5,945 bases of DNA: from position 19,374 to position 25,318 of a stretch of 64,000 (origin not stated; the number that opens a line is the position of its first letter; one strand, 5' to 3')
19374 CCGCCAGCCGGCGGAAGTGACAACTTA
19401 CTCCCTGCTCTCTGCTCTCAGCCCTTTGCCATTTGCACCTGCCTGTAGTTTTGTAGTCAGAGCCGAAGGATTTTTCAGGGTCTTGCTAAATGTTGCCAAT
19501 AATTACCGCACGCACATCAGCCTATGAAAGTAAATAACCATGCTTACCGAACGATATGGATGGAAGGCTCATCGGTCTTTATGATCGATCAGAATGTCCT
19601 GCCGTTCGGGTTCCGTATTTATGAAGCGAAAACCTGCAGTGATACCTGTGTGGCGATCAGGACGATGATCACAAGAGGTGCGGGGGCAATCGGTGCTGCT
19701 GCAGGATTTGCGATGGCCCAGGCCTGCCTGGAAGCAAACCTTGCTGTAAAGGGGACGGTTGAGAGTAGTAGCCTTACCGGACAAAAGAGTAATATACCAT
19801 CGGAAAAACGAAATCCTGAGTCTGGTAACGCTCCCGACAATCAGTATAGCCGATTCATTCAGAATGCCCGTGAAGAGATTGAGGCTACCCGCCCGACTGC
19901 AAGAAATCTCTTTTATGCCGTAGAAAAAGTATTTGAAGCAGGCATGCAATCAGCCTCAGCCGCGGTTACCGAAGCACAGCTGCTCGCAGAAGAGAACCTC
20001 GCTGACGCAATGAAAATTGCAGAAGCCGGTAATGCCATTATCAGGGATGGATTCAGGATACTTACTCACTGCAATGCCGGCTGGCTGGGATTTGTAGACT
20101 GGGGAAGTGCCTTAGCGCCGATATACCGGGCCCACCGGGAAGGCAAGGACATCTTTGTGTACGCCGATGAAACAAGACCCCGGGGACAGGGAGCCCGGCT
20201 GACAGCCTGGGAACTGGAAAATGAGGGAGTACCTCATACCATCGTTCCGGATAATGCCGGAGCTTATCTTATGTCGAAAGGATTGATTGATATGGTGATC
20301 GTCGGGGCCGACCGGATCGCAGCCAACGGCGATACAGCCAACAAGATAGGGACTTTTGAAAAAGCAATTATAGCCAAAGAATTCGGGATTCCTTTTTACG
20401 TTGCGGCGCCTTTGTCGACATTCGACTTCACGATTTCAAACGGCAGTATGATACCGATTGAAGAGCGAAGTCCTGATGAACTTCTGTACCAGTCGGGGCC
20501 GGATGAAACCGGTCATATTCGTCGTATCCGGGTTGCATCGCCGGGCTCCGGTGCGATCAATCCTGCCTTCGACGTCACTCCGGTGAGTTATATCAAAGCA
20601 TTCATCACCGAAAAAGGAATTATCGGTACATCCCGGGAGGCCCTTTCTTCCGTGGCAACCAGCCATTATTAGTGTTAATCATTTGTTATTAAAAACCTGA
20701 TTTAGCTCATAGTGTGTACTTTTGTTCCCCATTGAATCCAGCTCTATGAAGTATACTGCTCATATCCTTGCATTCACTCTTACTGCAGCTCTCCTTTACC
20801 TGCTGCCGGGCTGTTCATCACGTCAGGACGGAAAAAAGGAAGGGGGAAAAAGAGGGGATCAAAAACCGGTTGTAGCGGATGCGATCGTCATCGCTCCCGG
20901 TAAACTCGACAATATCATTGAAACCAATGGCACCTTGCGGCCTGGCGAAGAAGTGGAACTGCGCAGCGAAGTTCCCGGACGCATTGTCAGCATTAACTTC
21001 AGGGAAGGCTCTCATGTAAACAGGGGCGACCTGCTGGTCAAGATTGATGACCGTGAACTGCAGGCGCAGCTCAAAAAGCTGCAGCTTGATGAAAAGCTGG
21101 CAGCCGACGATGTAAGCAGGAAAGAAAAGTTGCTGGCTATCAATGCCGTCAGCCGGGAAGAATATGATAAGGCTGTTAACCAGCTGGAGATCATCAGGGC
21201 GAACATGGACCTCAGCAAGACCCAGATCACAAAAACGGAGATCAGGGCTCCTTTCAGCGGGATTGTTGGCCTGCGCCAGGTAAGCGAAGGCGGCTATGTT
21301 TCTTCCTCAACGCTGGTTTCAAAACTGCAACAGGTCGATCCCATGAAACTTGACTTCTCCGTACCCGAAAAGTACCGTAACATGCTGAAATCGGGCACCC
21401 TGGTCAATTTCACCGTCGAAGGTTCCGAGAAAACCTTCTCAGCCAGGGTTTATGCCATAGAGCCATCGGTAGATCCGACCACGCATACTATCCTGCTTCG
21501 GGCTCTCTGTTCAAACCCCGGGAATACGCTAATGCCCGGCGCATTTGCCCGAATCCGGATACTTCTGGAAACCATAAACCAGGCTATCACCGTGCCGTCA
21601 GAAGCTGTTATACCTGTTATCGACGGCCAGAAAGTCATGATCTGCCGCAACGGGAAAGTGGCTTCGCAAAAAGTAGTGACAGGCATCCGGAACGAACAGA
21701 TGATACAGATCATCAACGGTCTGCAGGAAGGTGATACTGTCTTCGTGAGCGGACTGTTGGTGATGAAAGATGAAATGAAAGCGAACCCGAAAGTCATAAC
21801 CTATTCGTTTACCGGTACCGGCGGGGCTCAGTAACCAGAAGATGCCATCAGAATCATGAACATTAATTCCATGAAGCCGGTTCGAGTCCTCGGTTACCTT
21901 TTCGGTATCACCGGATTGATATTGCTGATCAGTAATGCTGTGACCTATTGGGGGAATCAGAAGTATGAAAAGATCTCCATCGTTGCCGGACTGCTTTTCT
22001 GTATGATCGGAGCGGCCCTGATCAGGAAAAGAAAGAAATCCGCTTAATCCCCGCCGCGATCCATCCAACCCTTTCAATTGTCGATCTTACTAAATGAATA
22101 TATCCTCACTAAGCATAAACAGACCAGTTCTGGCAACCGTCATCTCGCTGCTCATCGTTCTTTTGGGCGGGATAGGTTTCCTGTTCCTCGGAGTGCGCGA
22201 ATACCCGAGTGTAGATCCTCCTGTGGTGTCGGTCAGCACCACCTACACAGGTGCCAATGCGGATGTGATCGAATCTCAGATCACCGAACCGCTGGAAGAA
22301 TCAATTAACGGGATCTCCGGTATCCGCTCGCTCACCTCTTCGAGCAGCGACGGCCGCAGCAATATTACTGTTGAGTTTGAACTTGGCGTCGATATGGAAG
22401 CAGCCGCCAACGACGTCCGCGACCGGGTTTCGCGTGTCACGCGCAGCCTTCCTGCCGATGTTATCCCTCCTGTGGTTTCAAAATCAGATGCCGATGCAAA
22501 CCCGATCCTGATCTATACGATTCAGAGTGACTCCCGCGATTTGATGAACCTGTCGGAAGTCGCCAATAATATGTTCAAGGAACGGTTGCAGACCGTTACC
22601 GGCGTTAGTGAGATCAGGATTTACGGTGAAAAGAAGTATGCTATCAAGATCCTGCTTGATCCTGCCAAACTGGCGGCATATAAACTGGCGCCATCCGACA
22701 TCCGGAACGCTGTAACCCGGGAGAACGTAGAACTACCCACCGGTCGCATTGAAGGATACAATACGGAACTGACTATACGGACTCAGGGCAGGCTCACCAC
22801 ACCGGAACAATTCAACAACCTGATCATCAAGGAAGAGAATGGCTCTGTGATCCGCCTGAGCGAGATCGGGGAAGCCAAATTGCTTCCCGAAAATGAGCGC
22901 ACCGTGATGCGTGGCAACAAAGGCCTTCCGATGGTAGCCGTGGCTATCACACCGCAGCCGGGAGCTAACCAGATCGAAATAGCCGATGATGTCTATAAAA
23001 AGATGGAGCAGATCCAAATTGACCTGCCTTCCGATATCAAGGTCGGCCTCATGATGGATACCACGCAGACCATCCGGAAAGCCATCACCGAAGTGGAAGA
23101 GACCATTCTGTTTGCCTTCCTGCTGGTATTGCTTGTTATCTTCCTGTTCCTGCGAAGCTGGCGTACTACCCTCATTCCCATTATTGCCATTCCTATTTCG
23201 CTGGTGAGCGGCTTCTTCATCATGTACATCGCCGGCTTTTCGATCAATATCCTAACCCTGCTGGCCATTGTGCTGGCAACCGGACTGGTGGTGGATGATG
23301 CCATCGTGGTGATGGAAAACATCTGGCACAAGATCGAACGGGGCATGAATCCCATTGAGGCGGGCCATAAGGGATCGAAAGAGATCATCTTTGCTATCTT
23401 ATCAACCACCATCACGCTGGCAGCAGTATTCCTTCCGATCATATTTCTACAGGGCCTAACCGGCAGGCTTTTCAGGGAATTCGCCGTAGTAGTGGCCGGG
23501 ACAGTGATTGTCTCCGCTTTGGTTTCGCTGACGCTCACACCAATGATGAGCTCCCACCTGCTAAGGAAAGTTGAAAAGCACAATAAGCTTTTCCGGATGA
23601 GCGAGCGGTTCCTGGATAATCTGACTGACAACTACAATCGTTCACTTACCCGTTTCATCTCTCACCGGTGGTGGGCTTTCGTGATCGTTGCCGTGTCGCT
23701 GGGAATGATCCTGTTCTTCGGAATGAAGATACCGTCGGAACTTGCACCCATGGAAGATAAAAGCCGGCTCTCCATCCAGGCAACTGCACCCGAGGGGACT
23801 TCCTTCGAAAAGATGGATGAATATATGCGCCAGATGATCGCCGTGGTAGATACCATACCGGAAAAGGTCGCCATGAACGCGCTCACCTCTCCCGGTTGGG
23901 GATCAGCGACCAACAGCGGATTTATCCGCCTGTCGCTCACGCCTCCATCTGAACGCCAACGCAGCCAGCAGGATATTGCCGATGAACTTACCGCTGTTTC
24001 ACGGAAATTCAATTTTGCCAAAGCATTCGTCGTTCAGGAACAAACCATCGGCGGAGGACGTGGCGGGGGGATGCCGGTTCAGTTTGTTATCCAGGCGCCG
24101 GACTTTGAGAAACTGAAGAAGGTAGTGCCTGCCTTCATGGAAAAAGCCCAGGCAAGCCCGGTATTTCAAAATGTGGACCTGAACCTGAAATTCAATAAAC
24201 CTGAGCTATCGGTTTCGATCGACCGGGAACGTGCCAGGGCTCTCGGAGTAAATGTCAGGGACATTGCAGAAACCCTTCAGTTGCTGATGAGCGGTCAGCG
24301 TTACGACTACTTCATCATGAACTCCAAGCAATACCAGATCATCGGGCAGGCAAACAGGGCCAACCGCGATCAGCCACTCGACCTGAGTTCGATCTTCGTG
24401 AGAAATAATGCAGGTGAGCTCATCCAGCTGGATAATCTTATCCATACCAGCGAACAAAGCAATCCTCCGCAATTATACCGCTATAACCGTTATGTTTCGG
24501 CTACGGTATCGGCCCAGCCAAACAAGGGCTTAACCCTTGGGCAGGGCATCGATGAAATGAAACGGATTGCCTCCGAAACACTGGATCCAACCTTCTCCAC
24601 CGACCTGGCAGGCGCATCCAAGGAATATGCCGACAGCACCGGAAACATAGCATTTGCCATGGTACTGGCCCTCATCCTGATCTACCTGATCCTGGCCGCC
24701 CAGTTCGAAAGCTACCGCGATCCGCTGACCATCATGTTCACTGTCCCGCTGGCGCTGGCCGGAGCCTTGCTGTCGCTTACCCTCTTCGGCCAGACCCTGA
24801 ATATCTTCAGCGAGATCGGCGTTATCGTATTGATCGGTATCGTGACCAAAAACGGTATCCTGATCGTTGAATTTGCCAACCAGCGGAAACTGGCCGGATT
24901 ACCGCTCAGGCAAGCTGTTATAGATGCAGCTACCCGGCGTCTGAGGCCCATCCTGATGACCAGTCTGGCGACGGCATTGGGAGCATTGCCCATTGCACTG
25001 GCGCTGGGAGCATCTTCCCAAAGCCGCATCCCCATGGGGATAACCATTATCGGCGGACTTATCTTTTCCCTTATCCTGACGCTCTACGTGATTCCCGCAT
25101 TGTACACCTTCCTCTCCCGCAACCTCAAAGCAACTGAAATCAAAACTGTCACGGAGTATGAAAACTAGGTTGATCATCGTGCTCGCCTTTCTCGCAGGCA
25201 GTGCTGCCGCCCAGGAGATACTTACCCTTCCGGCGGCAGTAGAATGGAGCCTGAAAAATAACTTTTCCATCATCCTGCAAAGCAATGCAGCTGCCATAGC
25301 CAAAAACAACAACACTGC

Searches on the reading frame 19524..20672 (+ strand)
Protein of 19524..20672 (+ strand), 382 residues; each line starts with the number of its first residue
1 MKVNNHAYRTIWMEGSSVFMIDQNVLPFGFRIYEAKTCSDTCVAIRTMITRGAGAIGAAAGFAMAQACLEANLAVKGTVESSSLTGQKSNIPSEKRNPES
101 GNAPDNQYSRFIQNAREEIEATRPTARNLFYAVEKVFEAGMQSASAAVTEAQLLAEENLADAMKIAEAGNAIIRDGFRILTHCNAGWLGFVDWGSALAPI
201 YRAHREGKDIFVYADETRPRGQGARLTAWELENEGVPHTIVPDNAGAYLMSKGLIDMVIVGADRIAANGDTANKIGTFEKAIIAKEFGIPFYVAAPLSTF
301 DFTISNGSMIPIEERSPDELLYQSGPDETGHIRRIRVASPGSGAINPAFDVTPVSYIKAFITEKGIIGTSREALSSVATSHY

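Call 45: search_protein_families(library=pfam, proteins=[window:19524-20672:+], max_evalue=0.000001)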
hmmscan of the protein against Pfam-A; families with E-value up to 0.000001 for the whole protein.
window:19524-20672:+ (382 aa): 1 family
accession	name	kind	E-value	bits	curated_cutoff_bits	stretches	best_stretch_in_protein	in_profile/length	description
PF01008.23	IF-2B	-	1.4e-69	234.9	22.4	1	110-367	33-278/280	Initiation factor 2 subunit family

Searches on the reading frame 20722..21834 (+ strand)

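Call 45: search_protein_families(library=pfam, proteins=[window:20722-21834:+], max_evalue=0.000001)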
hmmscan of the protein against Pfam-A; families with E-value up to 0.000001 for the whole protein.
window:20722-21834:+ (370 aa): 3 families
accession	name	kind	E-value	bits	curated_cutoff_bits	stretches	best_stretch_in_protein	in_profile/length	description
PF16576.10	HlyD_D23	-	1.2e-23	84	30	1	63-276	3-214/214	Barrel-sandwich domain of CusB or HlyD membrane-fusion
PF13437.12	HlyD_3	-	2.1e-18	67.5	22.2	1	174-273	2-106/106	HlyD family secretion protein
PF13533.13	Biotin_lipoyl_2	-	5e-07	29.8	29.8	0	78-109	1-32/32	Biotin-lipoyl like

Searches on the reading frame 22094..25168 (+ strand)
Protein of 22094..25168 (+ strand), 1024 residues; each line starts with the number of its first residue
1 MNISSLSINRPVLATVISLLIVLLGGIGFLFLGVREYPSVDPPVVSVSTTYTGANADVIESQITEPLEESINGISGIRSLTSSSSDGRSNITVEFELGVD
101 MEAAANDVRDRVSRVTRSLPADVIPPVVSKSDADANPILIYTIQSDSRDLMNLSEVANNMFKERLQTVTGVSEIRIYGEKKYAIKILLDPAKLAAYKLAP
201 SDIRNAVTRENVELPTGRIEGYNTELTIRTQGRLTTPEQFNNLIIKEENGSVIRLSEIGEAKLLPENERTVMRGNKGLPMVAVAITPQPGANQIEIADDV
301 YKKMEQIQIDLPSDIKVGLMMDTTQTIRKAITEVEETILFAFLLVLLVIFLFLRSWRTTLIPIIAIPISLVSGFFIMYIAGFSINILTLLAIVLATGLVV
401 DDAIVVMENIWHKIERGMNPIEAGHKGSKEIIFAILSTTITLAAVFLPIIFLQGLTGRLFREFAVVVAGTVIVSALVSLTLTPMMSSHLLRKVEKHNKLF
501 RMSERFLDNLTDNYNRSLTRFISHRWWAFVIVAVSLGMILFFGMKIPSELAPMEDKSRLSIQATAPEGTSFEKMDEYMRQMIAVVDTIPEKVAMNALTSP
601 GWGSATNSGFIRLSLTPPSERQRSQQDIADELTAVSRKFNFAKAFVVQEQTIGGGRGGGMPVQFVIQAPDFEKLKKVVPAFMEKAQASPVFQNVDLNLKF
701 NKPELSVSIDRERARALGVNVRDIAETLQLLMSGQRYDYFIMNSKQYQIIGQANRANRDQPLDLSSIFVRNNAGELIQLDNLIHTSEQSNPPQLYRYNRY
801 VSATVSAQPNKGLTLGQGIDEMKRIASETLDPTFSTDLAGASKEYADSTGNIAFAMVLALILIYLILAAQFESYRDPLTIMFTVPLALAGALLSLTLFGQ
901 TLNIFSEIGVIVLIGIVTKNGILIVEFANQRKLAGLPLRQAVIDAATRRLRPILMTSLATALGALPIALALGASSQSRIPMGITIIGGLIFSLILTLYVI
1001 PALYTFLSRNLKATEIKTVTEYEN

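Call 45: search_protein_families(library=pfam, proteins=[window:22094-25168:+], max_evalue=0.000001)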
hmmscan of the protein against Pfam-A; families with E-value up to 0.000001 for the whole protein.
window:22094-25168:+ (1024 aa): 2 families
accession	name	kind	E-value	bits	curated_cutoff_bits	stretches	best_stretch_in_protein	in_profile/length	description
PF00873.25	ACR_tran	-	1.5e-294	980.1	28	1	3-1007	1-1020/1021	AcrB/AcrD/AcrF family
PF03176.21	MMPL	-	2e-16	60.3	20.5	2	294-527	104-319/333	MMPL family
